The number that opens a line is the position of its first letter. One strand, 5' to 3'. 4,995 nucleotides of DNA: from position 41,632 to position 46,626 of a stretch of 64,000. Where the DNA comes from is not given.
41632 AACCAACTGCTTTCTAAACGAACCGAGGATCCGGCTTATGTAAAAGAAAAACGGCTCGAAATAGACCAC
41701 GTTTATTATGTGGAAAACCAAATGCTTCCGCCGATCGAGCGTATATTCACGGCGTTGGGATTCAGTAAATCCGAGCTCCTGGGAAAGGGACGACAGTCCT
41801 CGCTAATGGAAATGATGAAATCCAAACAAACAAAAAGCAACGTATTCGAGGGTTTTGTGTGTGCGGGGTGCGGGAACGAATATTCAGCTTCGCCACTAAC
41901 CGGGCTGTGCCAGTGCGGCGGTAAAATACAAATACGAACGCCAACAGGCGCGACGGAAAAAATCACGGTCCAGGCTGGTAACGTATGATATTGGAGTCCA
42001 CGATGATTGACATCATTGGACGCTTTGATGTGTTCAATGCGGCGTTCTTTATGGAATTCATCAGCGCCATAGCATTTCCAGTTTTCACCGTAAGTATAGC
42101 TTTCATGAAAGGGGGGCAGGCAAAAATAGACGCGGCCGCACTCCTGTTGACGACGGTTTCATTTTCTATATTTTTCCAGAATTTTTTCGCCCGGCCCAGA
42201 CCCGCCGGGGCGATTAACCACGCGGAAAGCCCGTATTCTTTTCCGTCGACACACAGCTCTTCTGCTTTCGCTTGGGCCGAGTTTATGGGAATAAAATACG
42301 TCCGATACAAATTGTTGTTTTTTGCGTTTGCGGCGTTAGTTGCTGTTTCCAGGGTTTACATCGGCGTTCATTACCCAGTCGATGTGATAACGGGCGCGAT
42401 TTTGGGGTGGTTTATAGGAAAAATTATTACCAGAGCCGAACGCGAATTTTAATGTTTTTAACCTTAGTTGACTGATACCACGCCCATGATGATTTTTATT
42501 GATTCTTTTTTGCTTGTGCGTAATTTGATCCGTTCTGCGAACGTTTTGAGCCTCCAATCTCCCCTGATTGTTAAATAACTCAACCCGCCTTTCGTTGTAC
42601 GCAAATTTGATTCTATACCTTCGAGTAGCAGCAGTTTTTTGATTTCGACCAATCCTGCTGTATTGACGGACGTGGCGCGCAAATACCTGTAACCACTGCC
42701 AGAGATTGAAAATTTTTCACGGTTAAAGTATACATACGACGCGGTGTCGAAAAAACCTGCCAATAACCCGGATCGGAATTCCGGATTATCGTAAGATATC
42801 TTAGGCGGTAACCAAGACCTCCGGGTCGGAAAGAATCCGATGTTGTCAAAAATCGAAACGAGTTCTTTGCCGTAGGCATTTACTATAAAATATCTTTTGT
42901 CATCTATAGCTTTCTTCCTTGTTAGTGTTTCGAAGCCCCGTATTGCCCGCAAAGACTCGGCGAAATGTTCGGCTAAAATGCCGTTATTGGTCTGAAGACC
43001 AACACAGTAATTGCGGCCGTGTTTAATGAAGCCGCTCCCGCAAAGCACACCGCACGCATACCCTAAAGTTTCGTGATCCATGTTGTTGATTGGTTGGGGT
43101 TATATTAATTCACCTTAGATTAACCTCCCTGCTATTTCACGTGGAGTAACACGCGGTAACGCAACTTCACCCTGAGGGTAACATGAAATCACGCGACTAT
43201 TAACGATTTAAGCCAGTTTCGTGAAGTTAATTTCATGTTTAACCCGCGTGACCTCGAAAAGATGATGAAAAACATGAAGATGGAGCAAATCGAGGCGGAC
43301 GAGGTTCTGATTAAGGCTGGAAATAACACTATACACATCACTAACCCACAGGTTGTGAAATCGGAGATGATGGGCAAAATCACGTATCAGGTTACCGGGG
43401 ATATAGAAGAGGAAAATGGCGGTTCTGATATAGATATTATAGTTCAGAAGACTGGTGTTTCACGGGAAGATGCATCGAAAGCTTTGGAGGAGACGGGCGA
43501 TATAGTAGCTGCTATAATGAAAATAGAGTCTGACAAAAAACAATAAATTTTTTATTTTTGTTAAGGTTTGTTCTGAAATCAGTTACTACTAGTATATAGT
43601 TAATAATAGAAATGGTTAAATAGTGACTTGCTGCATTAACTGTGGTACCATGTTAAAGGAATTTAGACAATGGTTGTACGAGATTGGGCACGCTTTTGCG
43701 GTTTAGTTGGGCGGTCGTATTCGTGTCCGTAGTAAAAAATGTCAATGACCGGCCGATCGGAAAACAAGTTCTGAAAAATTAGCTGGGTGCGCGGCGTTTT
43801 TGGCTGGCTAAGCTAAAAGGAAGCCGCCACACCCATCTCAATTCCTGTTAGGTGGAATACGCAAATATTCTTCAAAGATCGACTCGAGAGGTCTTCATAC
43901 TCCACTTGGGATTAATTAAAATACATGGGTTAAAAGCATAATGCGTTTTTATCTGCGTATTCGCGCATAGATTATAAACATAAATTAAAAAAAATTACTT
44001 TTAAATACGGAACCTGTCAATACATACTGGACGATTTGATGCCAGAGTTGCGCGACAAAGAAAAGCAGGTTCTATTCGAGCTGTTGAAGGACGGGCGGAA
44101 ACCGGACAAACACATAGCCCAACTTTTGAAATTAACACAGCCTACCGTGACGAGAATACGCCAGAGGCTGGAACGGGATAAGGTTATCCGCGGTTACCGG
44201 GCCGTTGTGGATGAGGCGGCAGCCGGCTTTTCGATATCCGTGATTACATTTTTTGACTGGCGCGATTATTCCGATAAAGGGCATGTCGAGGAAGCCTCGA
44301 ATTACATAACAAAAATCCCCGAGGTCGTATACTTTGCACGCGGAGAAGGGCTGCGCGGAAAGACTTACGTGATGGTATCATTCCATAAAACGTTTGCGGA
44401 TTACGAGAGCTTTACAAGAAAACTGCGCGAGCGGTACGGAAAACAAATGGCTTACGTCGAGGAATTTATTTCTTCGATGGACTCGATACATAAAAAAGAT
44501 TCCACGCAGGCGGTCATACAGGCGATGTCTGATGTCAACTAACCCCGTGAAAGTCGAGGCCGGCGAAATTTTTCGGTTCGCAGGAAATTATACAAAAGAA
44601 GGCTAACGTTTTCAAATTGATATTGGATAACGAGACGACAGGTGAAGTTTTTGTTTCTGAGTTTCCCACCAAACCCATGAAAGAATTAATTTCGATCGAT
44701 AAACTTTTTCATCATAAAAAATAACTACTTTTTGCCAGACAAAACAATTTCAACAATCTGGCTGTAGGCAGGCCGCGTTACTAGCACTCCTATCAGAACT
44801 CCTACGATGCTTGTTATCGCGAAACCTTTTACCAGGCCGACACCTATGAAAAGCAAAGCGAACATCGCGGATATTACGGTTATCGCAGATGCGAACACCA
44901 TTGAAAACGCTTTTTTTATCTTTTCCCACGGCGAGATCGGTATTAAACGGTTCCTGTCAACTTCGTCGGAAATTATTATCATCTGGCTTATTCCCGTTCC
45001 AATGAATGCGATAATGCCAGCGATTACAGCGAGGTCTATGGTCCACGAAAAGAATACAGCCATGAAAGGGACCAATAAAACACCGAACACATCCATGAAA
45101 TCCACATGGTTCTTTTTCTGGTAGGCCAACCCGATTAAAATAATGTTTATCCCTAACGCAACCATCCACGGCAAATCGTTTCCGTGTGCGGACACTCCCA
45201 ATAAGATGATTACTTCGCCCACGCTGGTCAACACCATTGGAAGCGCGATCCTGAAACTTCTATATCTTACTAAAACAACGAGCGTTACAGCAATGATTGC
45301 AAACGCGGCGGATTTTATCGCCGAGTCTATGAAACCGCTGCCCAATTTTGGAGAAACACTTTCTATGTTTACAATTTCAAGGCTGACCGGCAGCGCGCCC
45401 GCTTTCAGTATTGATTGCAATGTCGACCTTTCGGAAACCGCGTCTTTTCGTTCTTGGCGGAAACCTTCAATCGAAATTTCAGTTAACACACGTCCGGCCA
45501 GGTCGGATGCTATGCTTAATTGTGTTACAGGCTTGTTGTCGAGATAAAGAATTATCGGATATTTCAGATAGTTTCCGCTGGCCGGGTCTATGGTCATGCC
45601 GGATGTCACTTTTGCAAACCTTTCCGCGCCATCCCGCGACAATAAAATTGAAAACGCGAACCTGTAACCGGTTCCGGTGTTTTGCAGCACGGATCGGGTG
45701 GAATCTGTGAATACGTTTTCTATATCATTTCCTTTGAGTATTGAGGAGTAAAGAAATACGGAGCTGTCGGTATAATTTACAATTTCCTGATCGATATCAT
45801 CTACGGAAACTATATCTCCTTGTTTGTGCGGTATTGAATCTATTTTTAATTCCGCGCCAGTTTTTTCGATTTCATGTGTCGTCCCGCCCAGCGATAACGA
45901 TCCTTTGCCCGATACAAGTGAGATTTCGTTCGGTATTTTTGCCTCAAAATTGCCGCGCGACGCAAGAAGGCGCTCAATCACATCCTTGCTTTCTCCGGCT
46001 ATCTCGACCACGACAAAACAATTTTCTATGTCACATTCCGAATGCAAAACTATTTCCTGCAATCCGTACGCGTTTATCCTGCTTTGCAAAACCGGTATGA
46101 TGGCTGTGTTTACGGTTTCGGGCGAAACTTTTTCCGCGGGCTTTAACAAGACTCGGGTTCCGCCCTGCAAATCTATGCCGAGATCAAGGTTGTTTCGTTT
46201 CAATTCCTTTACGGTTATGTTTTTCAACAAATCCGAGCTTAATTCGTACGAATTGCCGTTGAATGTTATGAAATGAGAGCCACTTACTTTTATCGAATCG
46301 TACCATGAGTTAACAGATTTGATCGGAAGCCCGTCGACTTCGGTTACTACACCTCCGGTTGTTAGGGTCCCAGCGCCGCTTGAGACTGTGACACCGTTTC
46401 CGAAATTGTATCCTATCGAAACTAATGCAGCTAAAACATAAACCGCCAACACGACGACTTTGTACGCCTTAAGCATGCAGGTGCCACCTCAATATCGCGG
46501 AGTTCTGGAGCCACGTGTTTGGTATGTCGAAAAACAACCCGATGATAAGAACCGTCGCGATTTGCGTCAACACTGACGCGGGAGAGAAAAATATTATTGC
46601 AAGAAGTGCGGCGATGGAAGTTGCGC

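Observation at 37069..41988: cdc6 / degenerate DP1-like subunit / PolB with an added C-terminal zinc ribbon: a eukaryote-style PolB plus B-subunit module where archaea usually place PolD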

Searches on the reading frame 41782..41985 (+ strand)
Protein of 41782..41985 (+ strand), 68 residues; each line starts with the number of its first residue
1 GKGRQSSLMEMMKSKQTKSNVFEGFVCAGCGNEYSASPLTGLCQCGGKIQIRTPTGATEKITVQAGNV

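Call 58: search_solved_structures(query=A4, max_evalue=10, show_alignments=4)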
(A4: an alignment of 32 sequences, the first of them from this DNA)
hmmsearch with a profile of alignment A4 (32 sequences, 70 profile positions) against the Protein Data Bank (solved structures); distinct sequences matched with E-value up to 10: 36.
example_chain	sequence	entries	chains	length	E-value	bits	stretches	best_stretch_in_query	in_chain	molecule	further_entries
6knb_B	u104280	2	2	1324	1.2e-09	41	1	29-67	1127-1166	DNA polymerase D DP2 (DNA polymerase II large) subunit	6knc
6hms_B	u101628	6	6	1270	2.9e-08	36.6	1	29-66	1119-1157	DNA polymerase II large subunit,DNA polymerase II large subunit | DP2 | DNA polymerase II large subunit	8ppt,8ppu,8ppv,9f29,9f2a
6t8h_B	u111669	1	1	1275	2.9e-08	36.6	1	29-66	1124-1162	DP2 subunit of D-family DNA-polymerase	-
5g3z_A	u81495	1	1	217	0.0036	20.2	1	21-62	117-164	ADENYLATE KINSE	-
5g3y_A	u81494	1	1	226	0.0041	20.1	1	22-62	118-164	ADENYLATE KINSE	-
1x6h_A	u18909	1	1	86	0.016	18.2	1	26-42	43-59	Transcriptional repressor CTCF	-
1zin_A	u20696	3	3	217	0.022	17.7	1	32-65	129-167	ADENYLATE KINASE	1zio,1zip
2lcq_A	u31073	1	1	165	0.029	17.3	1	31-57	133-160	Putative toxin VapC6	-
4qbh_A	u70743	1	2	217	0.046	16.7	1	31-62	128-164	Adenylate kinase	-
4qbi_A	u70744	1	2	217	0.047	16.7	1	32-62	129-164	Adenylate kinase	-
3w5k_B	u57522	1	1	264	0.049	16.6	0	19-46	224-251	Zinc finger protein SNAI1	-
1j0t_A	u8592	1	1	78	0.053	16.5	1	32-51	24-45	MOLT-INHIBITING HORMONE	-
6v0a_A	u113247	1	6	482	0.11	15.5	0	7-42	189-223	Nitrite reductase (cytochrome; ammonia-forming)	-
6g81_A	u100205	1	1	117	0.19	14.7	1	24-66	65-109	Hydrogenase maturation factor HypA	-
2kdx_A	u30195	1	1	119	0.2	14.7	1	24-66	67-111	Hydrogenase/urease nickel incorporation protein hypA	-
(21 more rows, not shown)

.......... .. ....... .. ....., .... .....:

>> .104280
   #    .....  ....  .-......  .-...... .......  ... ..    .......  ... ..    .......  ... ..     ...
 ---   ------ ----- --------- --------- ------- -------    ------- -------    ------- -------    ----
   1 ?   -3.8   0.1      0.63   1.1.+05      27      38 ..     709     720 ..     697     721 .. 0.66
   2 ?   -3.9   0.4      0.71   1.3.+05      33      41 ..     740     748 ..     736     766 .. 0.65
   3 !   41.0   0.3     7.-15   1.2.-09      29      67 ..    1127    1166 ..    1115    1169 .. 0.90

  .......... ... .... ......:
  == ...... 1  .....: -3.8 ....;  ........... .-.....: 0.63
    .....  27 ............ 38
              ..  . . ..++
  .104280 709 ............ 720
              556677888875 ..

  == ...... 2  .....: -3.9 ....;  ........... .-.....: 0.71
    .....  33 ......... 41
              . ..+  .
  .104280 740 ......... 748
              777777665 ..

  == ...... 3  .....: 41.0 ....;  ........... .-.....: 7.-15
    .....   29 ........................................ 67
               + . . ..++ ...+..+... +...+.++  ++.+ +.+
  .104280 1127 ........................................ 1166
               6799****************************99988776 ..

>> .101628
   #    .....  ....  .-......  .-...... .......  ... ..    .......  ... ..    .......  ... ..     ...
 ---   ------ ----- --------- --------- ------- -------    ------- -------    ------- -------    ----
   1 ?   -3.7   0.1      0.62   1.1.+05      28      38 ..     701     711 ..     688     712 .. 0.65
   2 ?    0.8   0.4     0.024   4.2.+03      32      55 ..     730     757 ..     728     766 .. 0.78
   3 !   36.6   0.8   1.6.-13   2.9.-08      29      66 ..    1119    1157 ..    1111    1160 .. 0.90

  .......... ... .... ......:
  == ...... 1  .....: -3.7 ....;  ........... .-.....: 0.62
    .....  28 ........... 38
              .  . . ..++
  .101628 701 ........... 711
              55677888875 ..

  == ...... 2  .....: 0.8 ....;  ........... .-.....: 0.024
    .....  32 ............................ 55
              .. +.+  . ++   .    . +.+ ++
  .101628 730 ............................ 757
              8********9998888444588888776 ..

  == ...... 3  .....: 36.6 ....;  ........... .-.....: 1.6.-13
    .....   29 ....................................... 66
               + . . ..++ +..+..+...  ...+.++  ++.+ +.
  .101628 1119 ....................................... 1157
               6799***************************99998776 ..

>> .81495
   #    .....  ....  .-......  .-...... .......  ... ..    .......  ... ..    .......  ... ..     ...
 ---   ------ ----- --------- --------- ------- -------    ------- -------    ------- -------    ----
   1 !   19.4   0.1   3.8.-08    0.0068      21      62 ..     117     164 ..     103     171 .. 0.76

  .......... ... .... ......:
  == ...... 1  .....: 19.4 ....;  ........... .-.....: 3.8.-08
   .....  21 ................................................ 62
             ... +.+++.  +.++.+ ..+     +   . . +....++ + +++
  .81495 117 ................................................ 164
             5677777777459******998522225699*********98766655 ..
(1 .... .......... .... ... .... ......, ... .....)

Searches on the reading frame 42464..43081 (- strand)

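Call 40: search_protein_families(library=pfam, proteins=[window:42464-43081:-], max_evalue=0.001)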
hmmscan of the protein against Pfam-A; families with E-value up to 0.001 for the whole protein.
window:42464-43081:- (205 aa): 1 family
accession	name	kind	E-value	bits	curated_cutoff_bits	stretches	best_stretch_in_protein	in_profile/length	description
PF14528.11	LAGLIDADG_3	-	1.4e-06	28.9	22.5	1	102-185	2-81/82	LAGLIDADG-like domain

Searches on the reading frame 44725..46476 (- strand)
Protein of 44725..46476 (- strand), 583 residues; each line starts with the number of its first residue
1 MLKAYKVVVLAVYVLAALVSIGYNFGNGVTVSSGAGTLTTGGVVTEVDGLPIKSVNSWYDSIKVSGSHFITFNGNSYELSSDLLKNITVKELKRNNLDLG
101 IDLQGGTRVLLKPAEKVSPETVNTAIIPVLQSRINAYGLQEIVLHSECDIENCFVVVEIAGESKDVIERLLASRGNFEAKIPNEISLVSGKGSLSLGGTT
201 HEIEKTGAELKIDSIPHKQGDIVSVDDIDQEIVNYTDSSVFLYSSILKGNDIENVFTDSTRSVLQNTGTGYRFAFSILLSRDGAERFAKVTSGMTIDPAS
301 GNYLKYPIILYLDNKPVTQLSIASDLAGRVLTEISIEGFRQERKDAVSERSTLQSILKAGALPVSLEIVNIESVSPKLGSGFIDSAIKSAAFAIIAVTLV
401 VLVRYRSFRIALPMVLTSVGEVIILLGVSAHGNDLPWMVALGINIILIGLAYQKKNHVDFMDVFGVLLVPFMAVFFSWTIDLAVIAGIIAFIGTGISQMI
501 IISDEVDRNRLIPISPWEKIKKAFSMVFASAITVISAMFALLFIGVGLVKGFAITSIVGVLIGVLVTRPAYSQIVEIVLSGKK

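Call 8: search_protein_families(library=ncbifam, proteins=[window:44725-46476:-], max_evalue=0.00001)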
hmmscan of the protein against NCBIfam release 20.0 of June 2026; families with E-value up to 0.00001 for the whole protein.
window:44725-46476:- (583 aa): 13 families
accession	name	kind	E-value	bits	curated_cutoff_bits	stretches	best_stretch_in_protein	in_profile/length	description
NF006218.0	PRK08343.1-4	subfamily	2.5e-80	270.2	383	3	466-579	278-389/392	preprotein translocase subunit SecD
NF006217.0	PRK08343.1-3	equivalog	1.5e-59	202.1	491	2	466-580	426-541/544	preprotein translocase subunit SecD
NF006216.0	PRK08343.1-2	equivalog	1.8e-56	192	519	3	458-581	376-504/506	preprotein translocase subunit SecD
NF006215.0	PRK08343.1-1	equivalog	1.4e-47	162.5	666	2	467-580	405-519/522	preprotein translocase subunit SecD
TIGR01129.1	secD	equivalog_domain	1.5e-32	113.3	244.4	2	99-430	1-292/397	protein translocase subunit SecD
NF009583.0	PRK13024.1-3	subfamily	1e-24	86.6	721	1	91-416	35-311/755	protein translocase subunit SecDF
TIGR00916.1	2A0604s01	subfamily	1.1e-21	77.5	148.6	2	316-429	28-132/231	SecD/SecF family protein translocase subunit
NF011315.0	PRK14726.1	equivalog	3.3e-14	52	1249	2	351-451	339-437/855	protein translocase subunit SecDF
NF009585.0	PRK13024.1-5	equivalog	3.4e-14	51.8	1037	0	347-407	458-518/993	protein translocase subunit SecDF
TIGR00966.2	transloc_SecF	equivalog_domain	4.4e-13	49.4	160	1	346-429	90-168/279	protein translocase subunit SecF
NF009584.0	PRK13024.1-4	equivalog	1.2e-08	33.8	1171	0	342-417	218-293/759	protein translocase subunit SecDF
NF009581.0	PRK13024.1-1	equivalog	1.7e-08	33.1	1058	0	345-410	219-284/752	protein translocase subunit SecDF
NF009580.0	PRK13023.1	equivalog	3.1e-06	25.7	1153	0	475-565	340-434/775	protein translocase subunit SecDF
